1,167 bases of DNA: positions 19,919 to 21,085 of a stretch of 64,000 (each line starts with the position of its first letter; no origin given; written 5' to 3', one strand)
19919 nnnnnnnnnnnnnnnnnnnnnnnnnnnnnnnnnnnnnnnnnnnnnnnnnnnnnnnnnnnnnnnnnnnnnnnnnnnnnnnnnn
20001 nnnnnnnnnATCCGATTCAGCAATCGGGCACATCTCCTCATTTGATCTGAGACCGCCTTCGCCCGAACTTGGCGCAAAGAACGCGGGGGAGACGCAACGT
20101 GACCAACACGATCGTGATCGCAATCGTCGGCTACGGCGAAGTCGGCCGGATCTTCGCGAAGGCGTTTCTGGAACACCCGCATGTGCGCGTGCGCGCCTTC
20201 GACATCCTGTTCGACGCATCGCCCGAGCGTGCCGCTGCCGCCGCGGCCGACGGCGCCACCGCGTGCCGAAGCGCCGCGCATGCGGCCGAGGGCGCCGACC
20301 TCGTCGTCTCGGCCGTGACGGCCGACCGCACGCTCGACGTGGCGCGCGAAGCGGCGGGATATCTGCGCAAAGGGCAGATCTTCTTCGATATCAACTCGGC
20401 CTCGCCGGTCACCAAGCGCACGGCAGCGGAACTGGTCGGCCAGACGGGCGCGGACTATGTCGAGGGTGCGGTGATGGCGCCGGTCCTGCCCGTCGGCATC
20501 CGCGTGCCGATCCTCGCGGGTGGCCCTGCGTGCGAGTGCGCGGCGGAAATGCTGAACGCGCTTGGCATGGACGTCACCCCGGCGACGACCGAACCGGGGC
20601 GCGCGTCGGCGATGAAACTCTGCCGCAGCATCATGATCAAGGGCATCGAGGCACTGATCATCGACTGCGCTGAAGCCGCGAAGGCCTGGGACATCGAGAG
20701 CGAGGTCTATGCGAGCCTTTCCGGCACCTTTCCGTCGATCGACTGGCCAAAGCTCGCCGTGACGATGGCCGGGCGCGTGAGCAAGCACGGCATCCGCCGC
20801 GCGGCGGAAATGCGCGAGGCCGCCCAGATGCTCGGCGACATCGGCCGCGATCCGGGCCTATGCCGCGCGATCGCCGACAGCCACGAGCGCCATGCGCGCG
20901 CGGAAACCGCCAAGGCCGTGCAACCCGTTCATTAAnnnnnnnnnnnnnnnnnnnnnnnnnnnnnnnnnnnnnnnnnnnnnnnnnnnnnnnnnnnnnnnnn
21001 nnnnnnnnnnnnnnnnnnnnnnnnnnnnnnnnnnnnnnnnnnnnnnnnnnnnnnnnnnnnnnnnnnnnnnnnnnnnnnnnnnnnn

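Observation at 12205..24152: Two shikimate-dehydrogenase paralogues and a Liv-type ABC importer sit next to a gallate ring-cleavage cluster: possible shikimate/quinate to gallate catabolic route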

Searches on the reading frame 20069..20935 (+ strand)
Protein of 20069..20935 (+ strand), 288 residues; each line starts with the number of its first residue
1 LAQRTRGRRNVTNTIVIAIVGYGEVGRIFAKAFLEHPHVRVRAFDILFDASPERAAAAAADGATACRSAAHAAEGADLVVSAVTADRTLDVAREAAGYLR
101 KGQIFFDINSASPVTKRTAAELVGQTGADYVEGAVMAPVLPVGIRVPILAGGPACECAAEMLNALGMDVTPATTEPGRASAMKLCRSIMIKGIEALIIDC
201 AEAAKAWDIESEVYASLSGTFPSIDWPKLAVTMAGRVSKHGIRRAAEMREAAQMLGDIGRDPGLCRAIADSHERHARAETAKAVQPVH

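Call 4: search_protein_families(library=pfam, proteins=[window:20069-20935:+])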
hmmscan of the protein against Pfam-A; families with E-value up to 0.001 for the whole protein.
window:20069-20935:+ (288 aa): 5 families
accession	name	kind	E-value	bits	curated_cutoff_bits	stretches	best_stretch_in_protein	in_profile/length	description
PF09130.16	DUF1932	-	1.3e-11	44.7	25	1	204-274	1-69/70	Domain of unknown function (DUF1932)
PF03446.21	NAD_binding_2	-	2.1e-09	38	21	1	17-135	2-119/161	NAD binding domain of 6-phosphogluconate dehydrogenase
PF03807.23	F420_oxidored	-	1.2e-07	32.6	21.6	1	17-108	2-91/94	NADP oxidoreductase coenzyme F420-dependent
PF02153.23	PDH_N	-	2.2e-05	24.5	26.5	1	46-136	15-104/154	Prephenate dehydrogenase, nucleotide-binding domain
PF03435.24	Sacchrp_dh_NADP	-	6.3e-05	23.7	25.1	1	17-135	1-100/129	Saccharopine dehydrogenase NADP binding domain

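Call 6: search_protein_families(library=ncbifam, proteins=[window:20069-20935:+], max_evalue=0.01)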
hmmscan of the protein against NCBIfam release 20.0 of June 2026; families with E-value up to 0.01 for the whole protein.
window:20069-20935:+ (288 aa): 12 families
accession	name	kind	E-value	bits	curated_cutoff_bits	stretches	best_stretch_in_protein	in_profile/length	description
TIGR01692.1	HIBADH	equivalog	3.8e-08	33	291.6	1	20-203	2-183/288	3-hydroxyisobutyrate dehydrogenase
NF012005.0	PRK15461.1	equivalog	2.9e-07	29.9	348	1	16-214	3-202/298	sulfolactaldehyde 3-reductase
NF006409.0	PRK08655.1-3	equivalog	3.2e-07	30.2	310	1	17-111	3-93/290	prephenate dehydrogenase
TIGR01505.1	tartro_sem_red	equivalog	9.8e-07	28.3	340.75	1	19-198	4-185/291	2-hydroxy-3-oxopropionate reductase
NF005694.0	PRK07502.1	equivalog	2.3e-05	23.8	409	1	17-112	9-103/310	prephenate/arogenate dehydrogenase family protein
NF043037.1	ThreonDh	equivalog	2.8e-05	23.7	350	1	16-188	4-178/297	L-threonate dehydrogenase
NF008592.0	PRK11559.1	equivalog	5.2e-05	22.7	397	1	17-219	5-209/296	2-hydroxy-3-oxopropionate reductase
NF006408.0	PRK08655.1-2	equivalog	7.4e-05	21.7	422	1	17-123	9-112/441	prephenate dehydrogenase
NF006411.0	PRK08655.1-5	equivalog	0.0012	17.7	464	1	14-112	3-95/443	prephenate dehydrogenase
NF006374.0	PRK08605.1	subfamily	0.0056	15.8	356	1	11-115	143-242/332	D-lactate dehydrogenase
NF001319.0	PRK00258.3-3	equivalog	0.0059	15.7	252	0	14-136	122-244/279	shikimate dehydrogenase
NF005762.1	PRK07589.1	equivalog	0.0069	15.4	350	1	14-89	128-205/334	ornithine cyclodeaminase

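Call 33: search_solved_structures(query=window:20069-20935:+, max_evalue=0.01)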
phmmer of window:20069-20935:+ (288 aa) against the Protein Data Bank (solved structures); distinct sequences matched with E-value up to 0.01: 72 (the best 60 are shown).
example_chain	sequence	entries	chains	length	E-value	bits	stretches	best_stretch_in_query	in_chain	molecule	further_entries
4ezb_A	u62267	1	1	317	4e-40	141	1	16-271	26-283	uncharacterized conserved protein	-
3qsg_A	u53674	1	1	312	1.8e-29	106.1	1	12-267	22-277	NAD-binding phosphogluconate dehydrogenase-like protein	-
1i36_A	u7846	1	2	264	7.5e-21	77.8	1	17-262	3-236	CONSERVED HYPOTHETICAL PROTEIN MTH1747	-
6smt_A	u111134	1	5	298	1.3e-11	47.6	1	11-184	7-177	6-phosphogluconate dehydrogenase, NAD-binding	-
8jku_A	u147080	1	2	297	2e-11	46.9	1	10-179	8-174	Ancestral imine reductase N559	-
8hwy_A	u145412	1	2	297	2.3e-11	46.7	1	10-178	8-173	ancestral imine reductase mutant N559_M6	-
9r76_A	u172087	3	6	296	1.4e-10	44.2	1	15-154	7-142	6-phosphogluconate dehydrogenase NAD-binding protein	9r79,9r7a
8jyt_A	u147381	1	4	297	1.6e-09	40.7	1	10-147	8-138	ancestra imine reductase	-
5ocm_A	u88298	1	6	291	2.8e-09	39.9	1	17-182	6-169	NAD_Gly3P_dh, NAD-dependent glycerol-3-phosphate dehydrogenase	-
8qhe_A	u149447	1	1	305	2.2e-08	37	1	16-155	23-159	6-phosphogluconate dehydrogenase NADP-binding domain-containing protein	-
8a5z_A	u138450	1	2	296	5.5e-08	35.7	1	17-186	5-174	NAD_binding_2 domain-containing protein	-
8a3x_A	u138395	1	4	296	7e-08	35.3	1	17-186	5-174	NAD_binding_2 domain-containing protein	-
8u04_A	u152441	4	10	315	1e-07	34.8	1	17-147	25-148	RedE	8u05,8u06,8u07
7osn_A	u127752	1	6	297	1.4e-07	34.4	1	17-221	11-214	6-phosphogluconate dehydrogenase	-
7og3_A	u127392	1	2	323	2.8e-07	33.4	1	11-143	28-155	NAD(P)-dependent oxidoreductase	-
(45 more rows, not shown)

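Call 55: find_homologous_proteins(query=window:20069-20935:+, max_evalue=1e-20)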
Query window:20069-20935:+ (288 aa): 6164 proteins with E <= 1e-20 among 8000 candidates; the best 120 are listed.
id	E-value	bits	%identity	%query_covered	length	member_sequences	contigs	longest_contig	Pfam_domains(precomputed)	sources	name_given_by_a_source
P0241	2.7e-174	596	100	97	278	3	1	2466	PF02153.24,PF03446.22,PF09130.17,PF03807.24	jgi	-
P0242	1.2e-143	495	85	97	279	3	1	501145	PF03446.22,PF09130.17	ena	-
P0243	8.2e-136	470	81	94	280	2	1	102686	PF03446.22,PF09130.17,PF03807.24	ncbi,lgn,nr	ncbi:MAG: NAD(P)-dependent oxidoreductase [Proteobacteria bacterium]|nr:NAD(P)-dependent oxidoreduct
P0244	6.0e-129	447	77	93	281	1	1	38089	PF03446.22,PF09130.17,PF03807.24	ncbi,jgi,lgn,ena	jgi:3-hydroxyisobutyrate dehydrogenase-like beta-hydroxyacid dehydrogenase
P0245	3.6e-126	438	77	92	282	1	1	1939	PF03446.22,PF09130.17,PF03807.24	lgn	-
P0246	4.4e-126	438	75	94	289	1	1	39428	PF03446.22,PF09130.17,PF03807.24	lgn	-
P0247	1.3e-125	436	76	94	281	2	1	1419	PF03446.22,PF09130.17,PF03807.24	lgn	-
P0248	6.2e-124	431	75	94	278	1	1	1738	PF03446.22,PF09130.17,PF03807.24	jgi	jgi:3-hydroxyisobutyrate dehydrogenase-like beta-hydroxyacid dehydrogenase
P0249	6.7e-122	424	74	92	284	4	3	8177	PF03446.22,PF09130.17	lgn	-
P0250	2.8e-111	389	69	91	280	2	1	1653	PF03446.22,PF09130.17,PF03807.24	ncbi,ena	-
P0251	1.3e-102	361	67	95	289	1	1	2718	PF03446.22,PF09130.17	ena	-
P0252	2.4e-101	357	66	91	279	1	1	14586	PF03446.22,PF09130.17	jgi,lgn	jgi:3-hydroxyisobutyrate dehydrogenase-like beta-hydroxyacid dehydrogenase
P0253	1.2e-99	351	66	94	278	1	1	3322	PF03446.22,PF09130.17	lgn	-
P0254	2.4e-98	347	63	93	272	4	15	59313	PF03446.22,PF09130.17,PF03807.24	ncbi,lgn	ncbi:MAG: DUF1932 domain-containing protein [Phreatobacter sp.]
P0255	2.1e-96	340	65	93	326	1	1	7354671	PF03446.22,PF09130.17,PF03435.25,PF03807.24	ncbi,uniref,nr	ncbi:NAD(P)-dependent oxidoreductase [Phreatobacter stygius]|uniref:NAD(P)-dependent oxidoreductase 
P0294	3.1e-90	320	62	93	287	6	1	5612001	PF02153.24,PF03446.22,PF09130.17,PF03807.24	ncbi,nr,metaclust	ncbi:cyclohexadienyl dehydrogenase [bacterium YEK0313]|nr:cyclohexadienyl dehydrogenase [bacterium Y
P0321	4.4e-88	313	61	90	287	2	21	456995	PF02423.22,PF03446.22,PF09130.17,PF03807.24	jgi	jgi:3-hydroxyisobutyrate dehydrogenase-like beta-hydroxyacid dehydrogenase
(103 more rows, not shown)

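Call 56: find_encoding_contigs(protein=P0255, flank=9000, max_places=1)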
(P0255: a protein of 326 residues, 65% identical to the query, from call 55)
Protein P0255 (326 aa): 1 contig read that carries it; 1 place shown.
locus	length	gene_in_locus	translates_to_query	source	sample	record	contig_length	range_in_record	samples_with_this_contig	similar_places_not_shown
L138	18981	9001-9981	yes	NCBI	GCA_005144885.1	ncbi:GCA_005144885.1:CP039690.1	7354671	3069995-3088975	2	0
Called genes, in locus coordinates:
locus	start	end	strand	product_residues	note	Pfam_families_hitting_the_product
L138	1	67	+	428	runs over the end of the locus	PF00464:SHMT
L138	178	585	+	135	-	PF11225:DUF3024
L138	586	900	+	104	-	-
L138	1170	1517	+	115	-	PF08681:TacA1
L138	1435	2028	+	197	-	-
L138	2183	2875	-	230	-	PF02798:GST_N (weak), PF13409:GST_N_2 (weak), PF13410:GST_C_2 (weak)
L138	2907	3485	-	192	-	PF00903:Glyoxalase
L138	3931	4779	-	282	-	-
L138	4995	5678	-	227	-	PF24521:Ank_KRIT1 (weak), PF00023:Ank (faint), PF12796:Ank_2, PF13606:Ank_3 (faint), PF13637:Ank_4 (weak), PF13857:Ank_5 (faint), PF12796:Ank_2, PF13637:Ank_4 (weak)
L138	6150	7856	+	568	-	PF00672:HAMP (weak), PF00015:MCPsignal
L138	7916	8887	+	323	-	PF00126:HTH_1, PF03466:LysR_substrate, PF12727:PBP_like (faint)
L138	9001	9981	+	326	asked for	PF03435:Sacchrp_dh_NADP (faint), PF03446:NAD_binding_2, PF03807:F420_oxidored, PF09130:DUF1932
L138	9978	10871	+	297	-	PF04909:Amidohydro_2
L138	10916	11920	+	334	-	PF03401:TctC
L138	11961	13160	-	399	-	PF01609:DDE_Tnp_1 (weak)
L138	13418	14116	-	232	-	PF03737:RraA-like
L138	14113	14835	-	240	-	PF02585:PIG-L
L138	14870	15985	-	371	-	PF04303:PrpF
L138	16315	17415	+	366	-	PF00296:Bac_luciferase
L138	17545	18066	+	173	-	PF01613:Flavin_Reduct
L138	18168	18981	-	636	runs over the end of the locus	PF26965:MimR_N (weak), PF01590:GAF, PF00158:Sigma54_activat, PF14532:Sigma54_activ_2, PF07728:AAA_5 (weak), PF25601:AAA_lid_14, PF02954:HTH_8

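Call 57: find_encoding_contigs(protein=P0294, flank=9000, max_places=1)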
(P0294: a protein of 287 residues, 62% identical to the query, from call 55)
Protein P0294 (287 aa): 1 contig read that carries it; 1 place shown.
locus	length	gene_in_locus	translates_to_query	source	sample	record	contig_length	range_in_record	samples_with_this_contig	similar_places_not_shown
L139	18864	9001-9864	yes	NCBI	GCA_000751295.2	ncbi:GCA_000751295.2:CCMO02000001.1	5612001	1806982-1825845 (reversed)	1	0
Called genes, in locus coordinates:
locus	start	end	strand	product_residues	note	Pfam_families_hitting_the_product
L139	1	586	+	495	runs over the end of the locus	PF11794:HpaB_N, PF03241:HpaB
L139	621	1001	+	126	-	PF12973:Cupin_7 (weak)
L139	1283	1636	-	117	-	PF24585:YunG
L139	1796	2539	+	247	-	PF13489:Methyltransf_23, PF08241:Methyltransf_11, PF08242:Methyltransf_12, PF13649:Methyltransf_25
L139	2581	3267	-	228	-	PF11010:DUF2848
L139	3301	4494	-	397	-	PF13433:Peripla_BP_5 (weak), PF13458:Peripla_BP_6, PF01094:ANF_receptor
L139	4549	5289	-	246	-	PF00005:ABC_tran, PF13304:AAA_21 (faint)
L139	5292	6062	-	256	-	PF00005:ABC_tran, PF13304:AAA_21 (faint), PF12399:BCA_ABC_TP_C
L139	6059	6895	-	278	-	PF02653:BPD_transp_2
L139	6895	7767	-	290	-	PF02653:BPD_transp_2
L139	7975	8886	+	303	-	PF00126:HTH_1, PF03466:LysR_substrate, PF12727:PBP_like (faint)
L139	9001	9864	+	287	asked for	PF03446:NAD_binding_2, PF03807:F420_oxidored, PF02153:PDH_N (weak), PF09130:DUF1932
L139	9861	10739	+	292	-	PF04909:Amidohydro_2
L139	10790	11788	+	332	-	PF03401:TctC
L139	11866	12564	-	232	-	PF03737:RraA-like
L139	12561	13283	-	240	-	PF02585:PIG-L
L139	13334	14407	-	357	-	PF04303:PrpF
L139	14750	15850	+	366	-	PF00296:Bac_luciferase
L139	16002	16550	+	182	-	PF01613:Flavin_Reduct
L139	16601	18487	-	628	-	PF01590:GAF, PF00158:Sigma54_activat, PF14532:Sigma54_activ_2, PF07728:AAA_5 (weak), PF25601:AAA_lid_14, PF02954:HTH_8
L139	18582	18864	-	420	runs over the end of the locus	PF13336:AcetylCoA_hyd_C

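Call 58: find_encoding_contigs(protein=P0321, flank=9000, max_places=1)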
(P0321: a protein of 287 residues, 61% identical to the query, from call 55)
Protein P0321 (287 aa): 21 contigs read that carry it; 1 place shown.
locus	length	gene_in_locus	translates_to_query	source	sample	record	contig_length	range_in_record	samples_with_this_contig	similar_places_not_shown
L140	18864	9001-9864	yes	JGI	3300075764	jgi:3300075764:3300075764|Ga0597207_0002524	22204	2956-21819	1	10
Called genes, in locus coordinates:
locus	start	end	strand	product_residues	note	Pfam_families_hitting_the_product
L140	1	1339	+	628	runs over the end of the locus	PF04546:Sigma70_ner, PF04542:Sigma70_r2, PF04539:Sigma70_r3, PF04545:Sigma70_r4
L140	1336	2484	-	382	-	PF00702:Hydrolase (faint), PF13419:HAD_2 (faint), PF13242:Hydrolase_like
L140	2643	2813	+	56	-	-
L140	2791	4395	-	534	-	PF00070:Pyr_redox (weak), PF00890:FAD_binding_2 (weak), PF01266:DAO, PF01593:Amino_oxidase, PF01946:Thi4 (weak), PF07992:Pyr_redox_2 (weak), PF12831:FAD_oxidored, PF13450:NAD_binding_8, +3 more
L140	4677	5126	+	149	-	PF00856:SET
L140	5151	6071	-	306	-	PF00561:Abhydrolase_1, PF12146:Hydrolase_4, PF12697:Abhydrolase_6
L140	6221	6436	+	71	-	-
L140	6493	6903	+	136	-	PF03994:DUF350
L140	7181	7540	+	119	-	-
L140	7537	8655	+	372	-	PF03738:GSP_synth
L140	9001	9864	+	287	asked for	PF02423:OCD_Mu_crystall, PF03446:NAD_binding_2, PF03807:F420_oxidored (weak), PF09130:DUF1932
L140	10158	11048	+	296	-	-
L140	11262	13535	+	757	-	PF04205:FMN_bind (weak), PF12801:Fer4_5, PF27538:NosR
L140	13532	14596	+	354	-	PF02424:ApbE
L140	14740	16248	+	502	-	PF04909:Amidohydro_2 (weak)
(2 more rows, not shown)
